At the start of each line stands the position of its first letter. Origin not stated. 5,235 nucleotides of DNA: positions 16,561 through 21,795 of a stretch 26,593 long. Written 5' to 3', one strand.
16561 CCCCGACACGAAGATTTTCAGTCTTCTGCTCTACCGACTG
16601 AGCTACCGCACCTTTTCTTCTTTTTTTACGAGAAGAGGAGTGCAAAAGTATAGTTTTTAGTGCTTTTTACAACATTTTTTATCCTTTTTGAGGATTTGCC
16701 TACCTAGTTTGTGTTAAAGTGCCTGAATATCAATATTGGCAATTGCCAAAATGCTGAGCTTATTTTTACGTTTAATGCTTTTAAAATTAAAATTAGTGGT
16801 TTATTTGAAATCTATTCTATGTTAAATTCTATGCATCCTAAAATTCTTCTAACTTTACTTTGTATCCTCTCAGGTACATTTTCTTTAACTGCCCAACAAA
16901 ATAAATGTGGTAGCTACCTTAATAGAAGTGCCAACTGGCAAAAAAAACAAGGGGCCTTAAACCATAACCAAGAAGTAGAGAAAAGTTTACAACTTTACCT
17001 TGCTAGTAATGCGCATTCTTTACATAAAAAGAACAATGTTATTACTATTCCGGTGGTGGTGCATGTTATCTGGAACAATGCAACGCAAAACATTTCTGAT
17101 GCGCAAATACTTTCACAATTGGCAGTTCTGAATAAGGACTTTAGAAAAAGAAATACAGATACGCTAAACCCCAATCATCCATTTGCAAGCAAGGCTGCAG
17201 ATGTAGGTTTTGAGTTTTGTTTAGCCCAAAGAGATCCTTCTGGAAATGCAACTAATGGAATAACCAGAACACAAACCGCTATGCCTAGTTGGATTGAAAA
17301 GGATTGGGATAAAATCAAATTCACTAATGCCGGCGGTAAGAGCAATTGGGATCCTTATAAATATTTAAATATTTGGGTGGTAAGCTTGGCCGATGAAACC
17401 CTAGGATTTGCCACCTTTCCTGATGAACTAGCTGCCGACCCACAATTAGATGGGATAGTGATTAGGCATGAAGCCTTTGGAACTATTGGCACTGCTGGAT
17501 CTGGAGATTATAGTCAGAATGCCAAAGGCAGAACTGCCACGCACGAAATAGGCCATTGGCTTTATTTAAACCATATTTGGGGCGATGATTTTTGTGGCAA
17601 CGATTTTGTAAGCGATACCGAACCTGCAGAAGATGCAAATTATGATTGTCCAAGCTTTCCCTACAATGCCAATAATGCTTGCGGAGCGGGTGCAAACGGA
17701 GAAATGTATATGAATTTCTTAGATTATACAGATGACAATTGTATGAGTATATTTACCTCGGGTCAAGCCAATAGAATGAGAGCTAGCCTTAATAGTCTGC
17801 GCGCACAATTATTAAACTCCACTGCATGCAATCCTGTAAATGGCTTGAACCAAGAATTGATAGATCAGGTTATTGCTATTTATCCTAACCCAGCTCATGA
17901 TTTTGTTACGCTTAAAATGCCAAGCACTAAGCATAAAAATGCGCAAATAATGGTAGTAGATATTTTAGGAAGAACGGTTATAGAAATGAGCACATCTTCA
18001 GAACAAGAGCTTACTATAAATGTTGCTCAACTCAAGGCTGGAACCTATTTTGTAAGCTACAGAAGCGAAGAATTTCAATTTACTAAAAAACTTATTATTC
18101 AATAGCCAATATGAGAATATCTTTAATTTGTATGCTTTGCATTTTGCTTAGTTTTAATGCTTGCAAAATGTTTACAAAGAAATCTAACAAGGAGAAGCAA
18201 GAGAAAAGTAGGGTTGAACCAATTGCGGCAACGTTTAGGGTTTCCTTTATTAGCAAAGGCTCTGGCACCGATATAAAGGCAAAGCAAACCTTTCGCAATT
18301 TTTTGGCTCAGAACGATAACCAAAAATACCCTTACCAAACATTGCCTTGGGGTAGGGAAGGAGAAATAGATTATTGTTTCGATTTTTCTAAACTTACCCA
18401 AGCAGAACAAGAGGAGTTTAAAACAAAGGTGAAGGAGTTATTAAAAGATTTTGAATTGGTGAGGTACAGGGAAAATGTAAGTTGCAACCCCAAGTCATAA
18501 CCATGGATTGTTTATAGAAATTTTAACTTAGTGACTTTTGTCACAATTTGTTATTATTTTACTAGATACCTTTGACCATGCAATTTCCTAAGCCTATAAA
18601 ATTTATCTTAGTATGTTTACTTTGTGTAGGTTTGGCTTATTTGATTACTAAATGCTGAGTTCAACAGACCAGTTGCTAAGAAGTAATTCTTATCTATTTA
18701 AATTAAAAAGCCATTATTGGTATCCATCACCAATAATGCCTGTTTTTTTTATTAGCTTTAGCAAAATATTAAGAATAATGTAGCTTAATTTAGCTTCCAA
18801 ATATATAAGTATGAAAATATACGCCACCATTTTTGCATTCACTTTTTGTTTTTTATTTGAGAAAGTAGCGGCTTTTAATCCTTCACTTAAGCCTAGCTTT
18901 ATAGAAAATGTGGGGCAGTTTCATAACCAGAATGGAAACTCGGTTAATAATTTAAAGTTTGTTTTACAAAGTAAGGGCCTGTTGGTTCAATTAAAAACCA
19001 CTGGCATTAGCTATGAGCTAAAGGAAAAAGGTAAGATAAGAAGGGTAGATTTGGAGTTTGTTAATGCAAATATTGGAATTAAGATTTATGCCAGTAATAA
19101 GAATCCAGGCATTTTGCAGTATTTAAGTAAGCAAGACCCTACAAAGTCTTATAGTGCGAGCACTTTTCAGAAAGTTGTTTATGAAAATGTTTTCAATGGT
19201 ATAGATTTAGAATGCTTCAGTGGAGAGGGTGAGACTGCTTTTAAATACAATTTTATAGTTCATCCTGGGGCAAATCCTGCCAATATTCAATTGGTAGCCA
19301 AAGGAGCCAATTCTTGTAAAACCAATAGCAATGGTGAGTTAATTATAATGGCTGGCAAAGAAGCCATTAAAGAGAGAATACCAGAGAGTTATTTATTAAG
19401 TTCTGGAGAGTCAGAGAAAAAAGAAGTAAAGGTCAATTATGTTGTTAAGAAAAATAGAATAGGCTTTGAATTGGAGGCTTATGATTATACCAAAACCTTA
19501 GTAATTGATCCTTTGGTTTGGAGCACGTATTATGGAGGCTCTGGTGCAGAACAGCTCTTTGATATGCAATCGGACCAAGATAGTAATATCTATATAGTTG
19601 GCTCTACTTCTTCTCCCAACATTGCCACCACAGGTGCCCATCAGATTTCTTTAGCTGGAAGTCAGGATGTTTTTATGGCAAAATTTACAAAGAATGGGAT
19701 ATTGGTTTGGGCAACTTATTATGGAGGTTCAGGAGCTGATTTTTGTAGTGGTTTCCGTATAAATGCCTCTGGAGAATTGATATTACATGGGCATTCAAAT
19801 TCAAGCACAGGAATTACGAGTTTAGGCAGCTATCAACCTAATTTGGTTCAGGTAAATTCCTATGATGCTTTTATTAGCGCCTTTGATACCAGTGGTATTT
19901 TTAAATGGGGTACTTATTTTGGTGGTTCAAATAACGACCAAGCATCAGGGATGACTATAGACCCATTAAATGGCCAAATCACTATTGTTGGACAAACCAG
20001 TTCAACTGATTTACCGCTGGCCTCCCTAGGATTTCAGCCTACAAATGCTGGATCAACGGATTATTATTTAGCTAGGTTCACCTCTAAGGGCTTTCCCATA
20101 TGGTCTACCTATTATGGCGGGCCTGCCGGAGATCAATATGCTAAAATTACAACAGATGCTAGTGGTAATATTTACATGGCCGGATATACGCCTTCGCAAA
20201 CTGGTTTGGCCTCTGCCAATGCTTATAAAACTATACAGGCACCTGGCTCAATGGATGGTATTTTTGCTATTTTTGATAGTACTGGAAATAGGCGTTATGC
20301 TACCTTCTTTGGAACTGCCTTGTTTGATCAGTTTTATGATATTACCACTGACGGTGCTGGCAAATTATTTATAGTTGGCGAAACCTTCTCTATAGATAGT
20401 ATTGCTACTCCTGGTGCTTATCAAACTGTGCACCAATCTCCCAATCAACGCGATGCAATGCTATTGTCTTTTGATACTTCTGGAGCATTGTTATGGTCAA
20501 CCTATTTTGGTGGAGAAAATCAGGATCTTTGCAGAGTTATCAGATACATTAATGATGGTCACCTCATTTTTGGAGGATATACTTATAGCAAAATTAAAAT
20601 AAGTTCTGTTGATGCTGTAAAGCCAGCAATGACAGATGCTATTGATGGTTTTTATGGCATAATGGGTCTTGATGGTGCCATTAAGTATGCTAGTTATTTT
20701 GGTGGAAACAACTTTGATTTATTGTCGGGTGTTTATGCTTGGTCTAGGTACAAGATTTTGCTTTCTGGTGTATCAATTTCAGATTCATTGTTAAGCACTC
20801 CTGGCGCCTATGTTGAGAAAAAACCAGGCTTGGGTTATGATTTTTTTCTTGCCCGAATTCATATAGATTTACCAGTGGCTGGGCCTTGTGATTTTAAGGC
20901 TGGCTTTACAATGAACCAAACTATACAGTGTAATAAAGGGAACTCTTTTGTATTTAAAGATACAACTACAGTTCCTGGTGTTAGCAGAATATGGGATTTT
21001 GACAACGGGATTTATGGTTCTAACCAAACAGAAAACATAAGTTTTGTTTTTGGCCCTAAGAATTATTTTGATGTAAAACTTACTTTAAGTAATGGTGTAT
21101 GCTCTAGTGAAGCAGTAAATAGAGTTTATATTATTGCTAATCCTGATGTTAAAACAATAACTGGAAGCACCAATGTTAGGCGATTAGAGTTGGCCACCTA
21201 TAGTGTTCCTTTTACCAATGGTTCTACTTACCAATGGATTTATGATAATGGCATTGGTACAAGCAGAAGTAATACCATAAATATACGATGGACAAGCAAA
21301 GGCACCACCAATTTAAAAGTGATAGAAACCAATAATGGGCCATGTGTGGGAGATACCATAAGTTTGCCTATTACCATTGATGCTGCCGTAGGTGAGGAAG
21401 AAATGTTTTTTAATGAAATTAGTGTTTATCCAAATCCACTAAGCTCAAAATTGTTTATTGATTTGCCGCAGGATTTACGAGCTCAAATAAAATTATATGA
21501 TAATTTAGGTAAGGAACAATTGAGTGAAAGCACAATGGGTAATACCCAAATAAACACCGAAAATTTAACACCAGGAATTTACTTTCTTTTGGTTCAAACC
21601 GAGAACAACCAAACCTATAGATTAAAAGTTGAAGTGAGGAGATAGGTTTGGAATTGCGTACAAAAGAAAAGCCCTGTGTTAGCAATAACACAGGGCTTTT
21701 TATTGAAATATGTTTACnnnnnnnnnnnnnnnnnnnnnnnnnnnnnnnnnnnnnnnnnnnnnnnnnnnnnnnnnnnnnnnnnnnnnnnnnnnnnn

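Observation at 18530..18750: Hidden stand-alone transcription unit: CRP/FNR-like site, promoter, 26-aa membrane peptide, terminator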

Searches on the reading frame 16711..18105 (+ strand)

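Call 7: search_protein_families(library=pfam, proteins=[window:16711-18105:+])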
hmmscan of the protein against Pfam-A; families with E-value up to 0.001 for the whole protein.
window:16711-18105:+ (464 aa): 2 families
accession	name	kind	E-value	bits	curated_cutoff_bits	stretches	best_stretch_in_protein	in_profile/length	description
PF18962.6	Por_Secre_tail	-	2.8e-17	63.2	27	1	390-463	1-75/75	Secretion system C-terminal sorting domain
PF05572.19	Peptidase_M43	-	2.5e-14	53.9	23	1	211-360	10-151/152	Pregnancy-associated plasma protein-A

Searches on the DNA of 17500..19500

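Call 4: search_rna_families(source=window, start=17500, end=19500, threshold=evalue, max_evalue=10)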
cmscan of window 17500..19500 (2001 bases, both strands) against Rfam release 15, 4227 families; matches with E-value up to 10: 6.
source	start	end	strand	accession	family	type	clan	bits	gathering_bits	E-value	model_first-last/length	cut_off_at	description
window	18631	18715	+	RF00309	snosnR60_Z15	Gene; snRNA; snoRNA; CD-box;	CL00070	22.2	41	1.3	1-98/98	no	Small nucleolar RNA snR60/Z15/Z230/Z193/J17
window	18705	18827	-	RF00077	SraB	Gene; sRNA;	-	19.2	130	0.69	1-169/169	no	SraB RNA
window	18706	18746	-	RF00704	MIR397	Gene; miRNA;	-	18.9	55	3.1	1-117/117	no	MIR397 microRNA precursor family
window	19112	19136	+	RF03442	mir-4003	Gene; miRNA;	-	17.9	70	5.7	17-43/58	no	mir-4003 microRNA precursor family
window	18502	18580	+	RF00204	snoR12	Gene; snRNA; snoRNA; CD-box;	-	17.9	39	5.9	1-83/83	no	Small nucleolar RNA R12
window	18121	18194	+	RF01913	mir-2778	Gene; miRNA;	-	16.8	86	8.9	1-77/77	no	mir-2778 microRNA precursor family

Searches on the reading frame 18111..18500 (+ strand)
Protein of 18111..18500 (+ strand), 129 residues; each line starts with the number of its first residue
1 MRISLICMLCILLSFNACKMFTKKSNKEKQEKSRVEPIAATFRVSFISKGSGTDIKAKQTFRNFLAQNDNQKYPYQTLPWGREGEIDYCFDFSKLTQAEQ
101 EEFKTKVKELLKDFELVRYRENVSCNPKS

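Call 7: search_protein_families(library=pfam, proteins=[window:18111-18500:+])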
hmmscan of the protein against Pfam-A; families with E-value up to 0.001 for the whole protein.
window:18111-18500:+ (129 aa): 0 families

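Call 33: search_protein_families(library=ncbifam, proteins=[window:18111-18500:+], max_evalue=1)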
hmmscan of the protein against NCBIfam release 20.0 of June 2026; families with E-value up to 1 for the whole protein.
window:18111-18500:+ (129 aa): 3 families
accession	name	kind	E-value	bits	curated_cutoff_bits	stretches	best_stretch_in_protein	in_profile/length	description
TIGR04176.1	MarR_EPS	equivalog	0.0063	16.6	88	1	61-114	50-103/105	MarR family EPS-associated transcriptional regulator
NF006742.0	PRK09270.1-1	equivalog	0.11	11.7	402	1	44-81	45-82/237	nucleoside/nucleotide kinase family protein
NF011728.1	PRK15181.1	equivalog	0.12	11.3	760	1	26-80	283-336/348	Vi polysaccharide biosynthesis UDP-N-acetylglucosaminuronic acid C-4 epimerase TviC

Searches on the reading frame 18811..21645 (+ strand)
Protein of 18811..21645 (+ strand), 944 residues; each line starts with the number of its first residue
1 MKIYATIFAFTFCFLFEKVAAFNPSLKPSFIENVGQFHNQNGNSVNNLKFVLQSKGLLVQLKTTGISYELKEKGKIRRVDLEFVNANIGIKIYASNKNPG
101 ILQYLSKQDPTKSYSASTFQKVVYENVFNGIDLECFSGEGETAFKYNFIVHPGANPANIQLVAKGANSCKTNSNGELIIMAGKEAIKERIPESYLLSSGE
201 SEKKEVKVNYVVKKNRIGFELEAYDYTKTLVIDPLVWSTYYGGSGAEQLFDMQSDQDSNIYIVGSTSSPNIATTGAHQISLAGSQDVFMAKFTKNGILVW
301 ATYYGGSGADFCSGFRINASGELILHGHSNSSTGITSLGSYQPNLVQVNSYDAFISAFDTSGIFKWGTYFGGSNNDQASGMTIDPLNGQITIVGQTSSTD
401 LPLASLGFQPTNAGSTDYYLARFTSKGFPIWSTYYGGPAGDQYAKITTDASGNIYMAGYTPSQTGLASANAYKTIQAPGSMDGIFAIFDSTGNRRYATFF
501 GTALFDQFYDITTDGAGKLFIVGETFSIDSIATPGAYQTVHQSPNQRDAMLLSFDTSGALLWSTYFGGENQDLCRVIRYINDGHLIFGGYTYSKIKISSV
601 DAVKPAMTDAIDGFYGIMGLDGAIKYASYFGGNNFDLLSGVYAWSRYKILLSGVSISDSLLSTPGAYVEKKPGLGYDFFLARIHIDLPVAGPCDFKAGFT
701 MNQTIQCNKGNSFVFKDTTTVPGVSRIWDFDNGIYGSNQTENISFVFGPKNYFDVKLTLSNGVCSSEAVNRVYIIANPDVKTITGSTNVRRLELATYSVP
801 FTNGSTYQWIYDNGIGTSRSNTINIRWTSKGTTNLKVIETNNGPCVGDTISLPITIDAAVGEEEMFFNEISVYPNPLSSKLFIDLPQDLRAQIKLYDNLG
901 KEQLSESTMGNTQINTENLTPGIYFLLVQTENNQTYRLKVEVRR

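Call 7: search_protein_families(library=pfam, proteins=[window:18811-21645:+])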
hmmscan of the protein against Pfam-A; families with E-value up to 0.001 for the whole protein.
window:18811-21645:+ (944 aa): 4 families
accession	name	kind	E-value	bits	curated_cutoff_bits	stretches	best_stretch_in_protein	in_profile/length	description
PF25778.1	DUF7948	-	5e-46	157.9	27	1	30-235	1-214/214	Domain of unknown function (DUF7948)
PF06739.17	SBBP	-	1.9e-15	56.9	20.5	1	430-460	1-32/38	Beta-propeller repeat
PF18962.6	Por_Secre_tail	-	8.7e-12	45.6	27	1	872-936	1-70/75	Secretion system C-terminal sorting domain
PF00801.26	PKD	-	6.6e-05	23.3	23.5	0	712-770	16-76/80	PKD domain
